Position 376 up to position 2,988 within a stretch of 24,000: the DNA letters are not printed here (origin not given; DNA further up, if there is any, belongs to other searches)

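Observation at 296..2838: PHP-phosphoesterase/ABC-ATPase fusion with a tightly coupled acidic 75-aa partner: candidate two-gene defence module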

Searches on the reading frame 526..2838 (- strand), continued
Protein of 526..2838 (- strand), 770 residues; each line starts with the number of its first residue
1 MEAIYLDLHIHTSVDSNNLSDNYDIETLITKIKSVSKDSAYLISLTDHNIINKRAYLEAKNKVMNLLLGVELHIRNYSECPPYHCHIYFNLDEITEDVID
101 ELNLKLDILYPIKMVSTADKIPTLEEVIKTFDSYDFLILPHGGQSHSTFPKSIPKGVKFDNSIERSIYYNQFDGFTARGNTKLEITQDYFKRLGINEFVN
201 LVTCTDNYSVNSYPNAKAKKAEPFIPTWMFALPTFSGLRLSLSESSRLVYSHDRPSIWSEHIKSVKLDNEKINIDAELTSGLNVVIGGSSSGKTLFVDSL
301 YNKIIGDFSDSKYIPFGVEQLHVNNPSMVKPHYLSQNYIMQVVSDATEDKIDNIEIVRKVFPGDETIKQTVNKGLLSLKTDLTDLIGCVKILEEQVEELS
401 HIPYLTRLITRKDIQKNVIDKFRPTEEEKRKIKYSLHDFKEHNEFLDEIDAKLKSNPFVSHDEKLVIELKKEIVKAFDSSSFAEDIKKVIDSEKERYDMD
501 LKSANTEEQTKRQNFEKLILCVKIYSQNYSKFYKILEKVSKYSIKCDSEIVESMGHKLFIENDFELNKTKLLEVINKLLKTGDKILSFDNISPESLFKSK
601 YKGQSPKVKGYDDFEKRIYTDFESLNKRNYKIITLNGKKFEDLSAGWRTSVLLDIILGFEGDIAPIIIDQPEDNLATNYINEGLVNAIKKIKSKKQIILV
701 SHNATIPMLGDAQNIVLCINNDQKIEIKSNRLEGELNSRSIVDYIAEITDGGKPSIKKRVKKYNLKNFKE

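Call 63: search_protein_families(library=pfam, proteins=[P0251, P0258, P0266, P0277, P0287, P0308, P0331, L083:4378-7017:+, L084:4525-7302:+], max_evalue=10)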
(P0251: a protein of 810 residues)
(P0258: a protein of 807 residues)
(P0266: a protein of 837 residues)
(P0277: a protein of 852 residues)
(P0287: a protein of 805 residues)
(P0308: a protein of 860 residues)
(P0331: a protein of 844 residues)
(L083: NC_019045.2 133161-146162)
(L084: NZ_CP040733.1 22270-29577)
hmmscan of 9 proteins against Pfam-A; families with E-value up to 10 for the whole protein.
P0251 (810 aa): 4 families
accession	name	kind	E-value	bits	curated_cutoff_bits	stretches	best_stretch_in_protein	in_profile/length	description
PF13304.12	AAA_21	-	3e-05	24.7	27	1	693-745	250-303/304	AAA domain, putative AbiEii toxin, Type IV TA system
PF02811.25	PHP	-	0.00072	20.4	26.4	1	10-99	1-81/164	PHP domain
PF11342.13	DUF3144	-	0.044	14.6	25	1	185-210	49-74/77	Protein of unknown function (DUF3144)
PF03748.19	FliL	-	0.38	11.8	24.6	0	367-402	44-79/103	Flagellar basal body-associated protein FliL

P0258 (807 aa): 3 families
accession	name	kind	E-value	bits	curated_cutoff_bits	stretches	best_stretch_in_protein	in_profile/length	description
PF02811.25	PHP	-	0.0008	20.2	26.4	1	13-98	1-78/164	PHP domain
PF17172.10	GST_N_4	-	0.1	13.8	30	0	461-505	47-87/99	Glutathione S-transferase N-terminal domain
PF20531.3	DUF6746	-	1.2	9.5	27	1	410-459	44-93/124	Family of unknown function (DUF6746)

P0266 (837 aa): 6 families
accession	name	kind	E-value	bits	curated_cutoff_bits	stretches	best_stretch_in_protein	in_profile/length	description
PF13304.12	AAA_21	-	1.4e-07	32.3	27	1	311-768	1-302/304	AAA domain, putative AbiEii toxin, Type IV TA system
PF02463.25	SMC_N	-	0.00011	22.2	40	1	364-769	78-202/220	RecF/RecN/SMC N terminal domain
PF02811.25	PHP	-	0.045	14.5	26.4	1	9-113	1-82/164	PHP domain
PF14144.11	DOG1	-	0.066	13.8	27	1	389-441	3-45/77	Seed dormancy control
PF13476.12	AAA_23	-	0.23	12.5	27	1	303-558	13-194/201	AAA domain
PF02309.22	AUX_IAA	-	0.25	11.5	22.7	1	368-428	115-179/222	AUX/IAA family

P0277 (852 aa): 4 families
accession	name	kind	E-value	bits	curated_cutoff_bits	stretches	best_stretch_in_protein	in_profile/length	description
PF02811.25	PHP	-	2.5e-06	28.4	26.4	1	10-116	1-82/164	PHP domain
PF02463.25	SMC_N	-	0.00021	21.2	40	1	315-792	15-208/220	RecF/RecN/SMC N terminal domain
PF07560.16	DUF1539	-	0.22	12.1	23.8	1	536-619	2-86/126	Domain of Unknown Function (DUF1539)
PF00005.33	ABC_tran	-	0.34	12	25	1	325-358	11-45/137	ABC transporter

P0287 (805 aa): 5 families
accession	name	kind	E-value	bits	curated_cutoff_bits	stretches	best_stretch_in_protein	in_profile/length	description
PF02811.25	PHP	-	2e-05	25.4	26.4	1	12-172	1-144/164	PHP domain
PF13304.12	AAA_21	-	0.00013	22.6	27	1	696-741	257-303/304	AAA domain, putative AbiEii toxin, Type IV TA system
PF17908.6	APAF1_C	-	0.00042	20.7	22.8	1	467-534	65-131/135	APAF-1 helical domain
PF08910.15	Aida_N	-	0.22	12.4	25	1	452-529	13-90/103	Aida N-terminus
PF13173.12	AAA_14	-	1.4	9.4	27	1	298-344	4-46/129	AAA domain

P0308 (860 aa): 11 families
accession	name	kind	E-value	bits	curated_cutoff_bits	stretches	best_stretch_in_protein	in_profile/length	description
PF13304.12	AAA_21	-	0.0003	21.4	27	1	709-778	233-303/304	AAA domain, putative AbiEii toxin, Type IV TA system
PF07996.16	T4SS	-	0.00084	20.2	24.7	1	438-588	11-157/197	Type IV secretion system proteins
PF09818.15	ABC_ATPase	-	0.0029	17.1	23.2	1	273-315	77-119/283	P-loop domain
PF02811.25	PHP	-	0.0067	17.2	26.4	1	13-144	1-122/164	PHP domain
PF13521.12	AAA_28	-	0.0077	16.9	27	1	280-305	4-28/164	AAA domain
PF19799.5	DUF6282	-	0.013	15.6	26.8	1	12-90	3-78/196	Family of unknown function (DUF6282)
PF13173.12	AAA_14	-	0.037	14.5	27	1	276-313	3-43/129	AAA domain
PF02463.25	SMC_N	-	0.53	10.1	40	0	523-792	86-216/220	RecF/RecN/SMC N terminal domain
PF11427.14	HTH_Tnp_Tc3_1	-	0.55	10.6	21.1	0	619-637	25-43/50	Tc3 transposase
PF03462.23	PCRF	-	3.6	7.8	24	1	380-468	6-90/194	PCRF domain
PF07072.16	ZapD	-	9.5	6.3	27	1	413-475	42-108/210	Cell division protein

P0331 (844 aa): 4 families
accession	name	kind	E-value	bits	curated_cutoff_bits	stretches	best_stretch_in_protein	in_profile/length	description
PF02811.25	PHP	-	3.4e-08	34.4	26.4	1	11-142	1-132/164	PHP domain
PF13304.12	AAA_21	-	1.2e-06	29.2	27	1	502-769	36-303/304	AAA domain, putative AbiEii toxin, Type IV TA system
PF19799.5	DUF6282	-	5.9e-05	23.3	26.8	1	10-87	3-78/196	Family of unknown function (DUF6282)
PF00005.33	ABC_tran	-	1.4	10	25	0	278-373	15-88/137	ABC transporter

L083:4378-7017:+ (880 aa): 15 families
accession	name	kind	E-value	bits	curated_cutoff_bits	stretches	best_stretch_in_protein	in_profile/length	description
PF13304.12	AAA_21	-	8.1e-11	43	27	2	759-819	239-301/304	AAA domain, putative AbiEii toxin, Type IV TA system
PF02463.25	SMC_N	-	2.7e-10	40.5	40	2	289-338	19-67/220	RecF/RecN/SMC N terminal domain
PF13175.12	AAA_15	-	2.5e-07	31.1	32.1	1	288-580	17-274/374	AAA ATPase domain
PF13476.12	AAA_23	-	0.00021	22.4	27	1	286-586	11-195/201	AAA domain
PF13555.12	AAA_29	-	0.0011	19.1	27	1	283-318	10-46/61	P-loop containing region of AAA domain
PF02811.25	PHP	-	0.0014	19.4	26.4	1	38-98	18-76/164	PHP domain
PF05205.17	COMPASS-Shg1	-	0.037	15.2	24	1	562-636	8-87/102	COMPASS (Complex proteins associated with Set1p) component shg1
PF13191.12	AAA_16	-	0.052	14.5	32.6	1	292-319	22-49/167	AAA ATPase domain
PF07721.20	TPR_4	-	0.057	14.5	27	1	551-574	2-25/26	Tetratricopeptide repeat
PF09713.15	A_thal_3526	-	0.13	13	27.8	1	521-533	41-53/53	Plant protein 1589 of unknown function (A_thal_3526)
PF20006.4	fvmYukDl_N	-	0.27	11.9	27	1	794-818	15-39/85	YukD-like N-terminal domain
PF14559.12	TPR_19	-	0.52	11.1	25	0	539-574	14-49/68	Tetratricopeptide repeat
PF00873.25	ACR_tran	-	0.75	7.8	28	1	563-632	96-165/1021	AcrB/AcrD/AcrF family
PF00005.33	ABC_tran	-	5.4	8.1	25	0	296-324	13-41/137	ABC transporter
PF12329.13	TMF_DNA_bd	-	9.9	6.7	35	1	536-586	15-65/74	TATA element modulatory factor 1 DNA binding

L084:4525-7302:+ (926 aa): 11 families
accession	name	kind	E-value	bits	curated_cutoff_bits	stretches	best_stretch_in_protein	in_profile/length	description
PF02811.25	PHP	-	6.3e-05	23.8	26.4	1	11-111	1-98/164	PHP domain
PF19799.5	DUF6282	-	0.00066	19.9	26.8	1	11-89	4-78/196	Family of unknown function (DUF6282)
PF13555.12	AAA_29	-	0.002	18.3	27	1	280-320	16-58/61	P-loop containing region of AAA domain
PF02463.25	SMC_N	-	0.0093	15.8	40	1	278-308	17-49/220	RecF/RecN/SMC N terminal domain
PF24555.1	CC4_CEP85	-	0.015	16.2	27.3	1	485-534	2-51/85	Centrosomal protein of 85 kDa-like, CC4 coiled-coil domain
PF16591.11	HBM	-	0.053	13.4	29.8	1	425-531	18-124/254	Helical bimodular sensor domain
PF13166.12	AAA_13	-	0.61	9.1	36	2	569-866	269-570/713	AAA domain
PF07889.17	DUF1664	-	0.69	10.4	34.6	1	486-561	49-121/124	Protein of unknown function (DUF1664)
PF24883.2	NPHP3_N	-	0.77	10.4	24.8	1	283-313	20-50/164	Nephrocystin 3, N-terminal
PF06103.16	DUF948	-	2.9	8.6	37.2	0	489-536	37-88/89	Bacterial protein of unknown function (DUF948)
PF00015.26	MCPsignal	-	6.3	7.1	34.6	1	682-740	90-148/172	Methyl-accepting chemotaxis protein (MCP) signalling domain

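Call 66: search_dna_similar(query=window:526-2838:-, collection=plasmids, mode=protein, max_rows=45, max_evalue=0.00001, rows=spread)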
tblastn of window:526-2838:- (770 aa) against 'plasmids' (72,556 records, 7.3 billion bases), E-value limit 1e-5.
Records with a match: 496; places in all: 507; records where one place covers at least 80% of the query: 0.
Best place of each record, by identity: <60% 496.
By first word of the organism name: Escherichia 139; Klebsiella 106; Piscirickettsia 34; Enterobacter 27; Serratia 19; Yersinia 17; Citrobacter 16; Listeria 15; Pseudomonas 13; Staphylococcus 11; and 40 more.
By predicted mobility (MOB-suite, as given by PLSDB): conjugative 319; non-mobilizable 103; mobilizable 74.
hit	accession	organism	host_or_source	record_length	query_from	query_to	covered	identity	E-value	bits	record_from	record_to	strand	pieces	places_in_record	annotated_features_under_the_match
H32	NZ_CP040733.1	Staphylococcus hominis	Homo sapiens,bacterial colony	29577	353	763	53%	26.9%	9e-10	70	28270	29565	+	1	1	TrlF family AAA-like ATPase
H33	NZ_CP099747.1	Klebsiella pneumoniae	Homo sapiens,sputum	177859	419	765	45%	24.5%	2e-12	79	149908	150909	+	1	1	TrlF family AAA-like ATPase | RNA-binding domain-containing protein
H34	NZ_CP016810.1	Klebsiella pneumoniae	Homo sapiens,urine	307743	419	765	45%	24.5%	2e-12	79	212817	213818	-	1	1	TrlF family AAA-like ATPase | RNA-binding domain-containing protein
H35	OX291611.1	Serratia marcescens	Homo sapiens,Bloodstream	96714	458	764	40%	24.4%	5e-10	71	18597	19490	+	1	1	ATPase involved in DNA repair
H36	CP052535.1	Klebsiella pneumoniae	Homo sapiens,blood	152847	543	765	29%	28.6%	9e-12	77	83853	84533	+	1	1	histidinol-phosphatase | ATP-dependent DNA helicase RecG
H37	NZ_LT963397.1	Pseudomonas cerasi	-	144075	543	765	29%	28.5%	6e-10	71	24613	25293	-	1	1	TrlF family AAA-like ATPase | RNA-binding domain-containing protein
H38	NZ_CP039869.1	Piscirickettsia salmonis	Oncorhynchus kisutch,cell culture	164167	622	763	18%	34.5%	3e-8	65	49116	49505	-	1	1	hypothetical protein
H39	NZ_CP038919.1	Piscirickettsia salmonis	Oncorhynchus kisutch,cell culture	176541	622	763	18%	34.5%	3e-8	65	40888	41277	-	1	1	hypothetical protein (x2)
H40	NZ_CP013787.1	Piscirickettsia salmonis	Salmo salar,muscle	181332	622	763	18%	34.5%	3e-8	65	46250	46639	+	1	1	hypothetical protein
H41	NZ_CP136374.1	Bacillus mycoides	whole organism,soil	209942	619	763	19%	33.8%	9e-9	67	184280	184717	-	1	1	Spaf_1101 family AAA-like ATPase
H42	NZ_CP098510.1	Listeria monocytogenes 6179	-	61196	633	765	17%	35.6%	4e-7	62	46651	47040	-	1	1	TrlF family AAA-like ATPase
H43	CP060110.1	Escherichia coli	Pig,cell culture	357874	629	764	18%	34.6%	1e-10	73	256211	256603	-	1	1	histidinol-phosphatase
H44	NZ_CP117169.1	Serratia proteamaculans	shrimp seafood product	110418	633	765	17%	34.8%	4e-9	68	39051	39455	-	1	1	TrlF family AAA-like ATPase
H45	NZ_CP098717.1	Yersinia ruckeri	Salmo salar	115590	633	765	17%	34.8%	5e-9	68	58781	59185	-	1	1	TrlF family AAA-like ATPase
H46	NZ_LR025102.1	Escherichia coli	-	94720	629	764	18%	33.8%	6e-10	71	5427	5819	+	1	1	TrlF family AAA-like ATPase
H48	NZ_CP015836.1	Escherichia coli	Homo sapiens,urine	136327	629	764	18%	33.8%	6e-10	71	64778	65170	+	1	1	TrlF family AAA-like ATPase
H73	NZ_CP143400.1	Pantoea agglomerans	Brassica napus,cell culture,Seed,Seed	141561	637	765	17%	33.6%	1e-8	66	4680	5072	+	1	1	TrlF family AAA-like ATPase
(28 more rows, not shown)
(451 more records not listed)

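Call 67: get_annotated_region(hit=H46, flank=5000)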
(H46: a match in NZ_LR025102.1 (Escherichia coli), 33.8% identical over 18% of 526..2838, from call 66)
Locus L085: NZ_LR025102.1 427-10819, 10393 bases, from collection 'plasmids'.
description: Escherichia coli isolate EC-1639 plasmid 2, complete sequence
organism: Escherichia coli (NCBI taxid 562)
taxonomy: Bacteria; Pseudomonadota; Gammaproteobacteria; Enterobacterales; Enterobacteriaceae; Escherichia; Escherichia coli
host: -; source: -; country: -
typing (MOB-suite, as given by PLSDB): conjugative; replicon IncFIB,IncFII,IncQ1; relaxase MOBF,MOBF; mating-pair formation MPF_T
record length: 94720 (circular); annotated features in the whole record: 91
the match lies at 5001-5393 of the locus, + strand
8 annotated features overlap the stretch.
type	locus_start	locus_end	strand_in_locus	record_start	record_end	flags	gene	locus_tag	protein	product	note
CDS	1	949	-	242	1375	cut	-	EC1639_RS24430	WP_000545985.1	DUF3800 domain-containing protein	-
CDS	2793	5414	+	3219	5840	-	-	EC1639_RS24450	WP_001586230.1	TrlF family AAA-like ATPase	-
CDS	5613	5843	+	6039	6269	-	vapB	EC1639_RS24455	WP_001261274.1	type II toxin-antitoxin system VapB family antitoxin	-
CDS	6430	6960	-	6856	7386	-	-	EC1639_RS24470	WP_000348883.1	GNAT family N-acetyltransferase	-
CDS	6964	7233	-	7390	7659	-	-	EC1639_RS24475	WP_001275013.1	DUF1778 domain-containing protein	-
CDS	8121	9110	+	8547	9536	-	-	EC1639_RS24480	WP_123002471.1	RepB family plasmid replication initiator protein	GO:0006270 - DNA replication initiation [Evidence IEA]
CDS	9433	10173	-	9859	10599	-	-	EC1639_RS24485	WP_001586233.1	tyrosine-type recombinase/integrase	GO:0015074 - DNA integration [Evidence IEA]; GO:0006310 - DNA recombination [Evidence IEA]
CDS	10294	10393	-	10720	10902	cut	-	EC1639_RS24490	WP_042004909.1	hypothetical protein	-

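Call 68: get_annotated_region(hit=H41, flank=5000)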
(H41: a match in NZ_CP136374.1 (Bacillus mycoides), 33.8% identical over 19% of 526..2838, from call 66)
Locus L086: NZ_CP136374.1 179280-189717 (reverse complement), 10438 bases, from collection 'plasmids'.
description: Bacillus mycoides strain PAMC 29434 plasmid unnamed2, complete sequence
organism: Bacillus mycoides (NCBI taxid 1405)
taxonomy: Bacteria; Bacillota; Bacilli; Bacillales; Bacillaceae; Bacillus; Bacillus mycoides
host: -; source: whole organism,soil; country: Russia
typing (MOB-suite, as given by PLSDB): non-mobilizable; replicon rep_cluster_125; mating-pair formation MPF_T
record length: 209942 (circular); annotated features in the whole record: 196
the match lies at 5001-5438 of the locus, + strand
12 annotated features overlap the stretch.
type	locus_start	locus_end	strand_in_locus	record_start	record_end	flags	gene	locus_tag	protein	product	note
CDS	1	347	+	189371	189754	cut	-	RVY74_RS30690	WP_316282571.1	hypothetical protein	-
CDS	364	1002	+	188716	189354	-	-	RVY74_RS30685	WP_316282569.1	nuclease-related domain-containing protein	-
CDS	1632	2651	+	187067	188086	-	-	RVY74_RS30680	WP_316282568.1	hypothetical protein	-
CDS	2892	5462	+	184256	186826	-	-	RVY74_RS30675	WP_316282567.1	Spaf_1101 family AAA-like ATPase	-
CDS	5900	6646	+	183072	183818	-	-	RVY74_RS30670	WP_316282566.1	hypothetical protein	-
CDS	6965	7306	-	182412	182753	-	-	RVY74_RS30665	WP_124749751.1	YolD-like family protein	-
CDS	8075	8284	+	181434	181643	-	-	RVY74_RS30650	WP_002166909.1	hypothetical protein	-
CDS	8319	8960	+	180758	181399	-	-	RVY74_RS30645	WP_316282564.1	thermonuclease family protein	-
CDS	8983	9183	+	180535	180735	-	-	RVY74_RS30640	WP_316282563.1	hypothetical protein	-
CDS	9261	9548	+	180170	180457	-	-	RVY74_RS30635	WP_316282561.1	hypothetical protein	-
CDS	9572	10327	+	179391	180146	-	-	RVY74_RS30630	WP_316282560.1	hypothetical protein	-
CDS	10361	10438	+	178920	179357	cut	-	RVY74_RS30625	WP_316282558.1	disulfide oxidoreductase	GO:0006457 - protein folding [Evidence IEA]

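Call 69: get_annotated_region(hit=H42, flank=5000)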
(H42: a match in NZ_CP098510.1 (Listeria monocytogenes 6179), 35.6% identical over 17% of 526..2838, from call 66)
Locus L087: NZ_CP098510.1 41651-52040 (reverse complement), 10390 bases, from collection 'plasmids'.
description: Listeria monocytogenes 6179 plasmid pLM6179, complete sequence
organism: Listeria monocytogenes 6179 (NCBI taxid 1288295)
taxonomy: Bacteria; Bacillota; Bacilli; Bacillales; Listeriaceae; Listeria; Listeria monocytogenes; Listeria monocytogenes 6179
host: -; source: -; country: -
typing (MOB-suite, as given by PLSDB): conjugative; replicon rep_cluster_2446; relaxase MOBP; mating-pair formation MPF_T
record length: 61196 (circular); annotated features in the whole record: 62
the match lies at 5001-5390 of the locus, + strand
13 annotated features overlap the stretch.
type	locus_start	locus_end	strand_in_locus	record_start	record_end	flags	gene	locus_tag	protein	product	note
CDS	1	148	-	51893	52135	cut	-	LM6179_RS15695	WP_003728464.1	AbrB/MazE/SpoVT family DNA-binding domain-containing protein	-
CDS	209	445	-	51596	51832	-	-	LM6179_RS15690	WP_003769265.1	hypothetical protein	-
CDS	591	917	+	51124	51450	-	-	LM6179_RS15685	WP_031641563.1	hypothetical protein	-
CDS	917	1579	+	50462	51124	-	-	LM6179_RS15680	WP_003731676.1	DUF2786 domain-containing protein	-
CDS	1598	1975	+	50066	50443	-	-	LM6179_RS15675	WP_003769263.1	DUF3850 domain-containing protein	-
CDS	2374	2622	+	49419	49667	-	-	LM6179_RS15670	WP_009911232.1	hypothetical protein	-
CDS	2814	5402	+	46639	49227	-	-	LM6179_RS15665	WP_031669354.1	TrlF family AAA-like ATPase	-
CDS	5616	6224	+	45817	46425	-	-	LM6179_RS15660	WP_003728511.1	recombinase family protein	GO:0006310 - DNA recombination [Evidence IEA]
CDS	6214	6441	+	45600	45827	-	-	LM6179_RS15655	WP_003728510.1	hypothetical protein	-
CDS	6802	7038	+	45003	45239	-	-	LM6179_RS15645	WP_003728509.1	helix-turn-helix transcriptional regulator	-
CDS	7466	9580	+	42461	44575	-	-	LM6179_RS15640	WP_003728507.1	ATP-dependent protease ClpL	-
predicted_resistance_gene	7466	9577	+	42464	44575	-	clpL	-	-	ATP-dependent protease ClpL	predicted by amrfinderplus; class ; identity 100.0%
CDS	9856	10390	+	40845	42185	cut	-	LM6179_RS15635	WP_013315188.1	IS3 family transposase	-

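Call 72: find_related_loci(query=A6, collection=metagenome_contigs, flank=4000)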
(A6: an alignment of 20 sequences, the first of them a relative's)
Query A6 (810 aa) in metagenome_contigs; peptide patterns used: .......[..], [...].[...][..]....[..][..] (x = any residue, [..] = any of these).
600 stretches matched a pattern (row limit reached: there are more); 588 encode a relative of the query (tblastn E <= 1e-3); the best 80 are kept; 80 distinct loci.
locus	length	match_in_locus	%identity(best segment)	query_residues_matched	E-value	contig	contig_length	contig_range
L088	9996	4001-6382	42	3-803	0e+0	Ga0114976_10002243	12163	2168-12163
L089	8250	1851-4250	40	3-809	0e+0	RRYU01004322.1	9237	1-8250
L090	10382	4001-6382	41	3-806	5e-176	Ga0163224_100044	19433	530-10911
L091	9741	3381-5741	39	3-803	2e-167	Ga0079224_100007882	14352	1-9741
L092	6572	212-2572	41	3-803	2e-167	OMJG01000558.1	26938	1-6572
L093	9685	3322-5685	39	2-803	4e-161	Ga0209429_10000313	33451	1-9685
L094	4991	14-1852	36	191-804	5e-112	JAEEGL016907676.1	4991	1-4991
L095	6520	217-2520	26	9-805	2e-39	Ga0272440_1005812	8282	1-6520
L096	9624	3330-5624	24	5-803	8e-38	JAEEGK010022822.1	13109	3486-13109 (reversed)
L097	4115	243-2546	23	9-806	1e-34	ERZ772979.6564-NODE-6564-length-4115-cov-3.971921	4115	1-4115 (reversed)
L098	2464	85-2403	24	3-805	2e-32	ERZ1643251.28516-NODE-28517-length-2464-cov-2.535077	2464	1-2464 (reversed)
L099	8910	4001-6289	22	9-802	6e-27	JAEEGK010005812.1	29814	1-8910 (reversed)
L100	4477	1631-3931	25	8-798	4e-26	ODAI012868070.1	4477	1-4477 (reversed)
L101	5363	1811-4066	24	11-798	1e-25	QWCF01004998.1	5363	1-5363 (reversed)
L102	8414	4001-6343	23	7-798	5e-25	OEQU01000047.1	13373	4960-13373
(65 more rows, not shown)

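Call 95: search_protein_families(library=phrogs, proteins=[window:526-2838:-], max_evalue=0.01)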
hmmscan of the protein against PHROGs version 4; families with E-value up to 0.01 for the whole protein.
window:526-2838:- (770 aa): 0 families
